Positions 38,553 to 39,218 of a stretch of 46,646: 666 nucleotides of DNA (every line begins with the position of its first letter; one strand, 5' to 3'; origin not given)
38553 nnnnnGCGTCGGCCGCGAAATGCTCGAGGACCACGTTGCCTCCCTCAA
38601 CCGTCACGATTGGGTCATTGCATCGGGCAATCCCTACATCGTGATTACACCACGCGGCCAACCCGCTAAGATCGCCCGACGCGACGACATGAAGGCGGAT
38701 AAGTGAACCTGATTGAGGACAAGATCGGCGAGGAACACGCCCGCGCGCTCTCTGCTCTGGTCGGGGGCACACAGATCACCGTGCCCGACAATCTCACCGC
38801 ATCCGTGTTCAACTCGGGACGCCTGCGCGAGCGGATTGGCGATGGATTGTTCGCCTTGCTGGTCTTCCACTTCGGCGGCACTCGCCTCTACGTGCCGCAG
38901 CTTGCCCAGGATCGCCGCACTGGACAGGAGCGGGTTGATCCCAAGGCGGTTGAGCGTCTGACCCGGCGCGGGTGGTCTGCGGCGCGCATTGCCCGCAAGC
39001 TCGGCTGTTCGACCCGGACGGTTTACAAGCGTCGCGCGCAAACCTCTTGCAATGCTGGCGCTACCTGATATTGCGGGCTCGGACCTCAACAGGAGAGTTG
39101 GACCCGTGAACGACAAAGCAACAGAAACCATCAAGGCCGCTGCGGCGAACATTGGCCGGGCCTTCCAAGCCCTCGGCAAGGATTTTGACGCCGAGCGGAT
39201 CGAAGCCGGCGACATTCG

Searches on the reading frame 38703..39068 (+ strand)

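Call 86: search_protein_families(library=phrogs, max_evalue=0.001, proteins=[window:38703-39068:+])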
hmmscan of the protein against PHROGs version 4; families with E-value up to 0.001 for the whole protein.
window:38703-39068:+ (121 aa): 4 families
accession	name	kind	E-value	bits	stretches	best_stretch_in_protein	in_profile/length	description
phrog_836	-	transcription regulation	3.4e-15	57.3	1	4-114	19-120/133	late transcriptional activator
phrog_664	-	DNA, RNA and nucleotide metabolism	4.3e-07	31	1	81-114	43-76/210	DNA binding protein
phrog_25770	-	unknown function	0.00012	23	1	83-115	64-96/160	-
phrog_3855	-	DNA, RNA and nucleotide metabolism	0.00045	21.6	1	72-113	61-102/115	HTH DNA binding protein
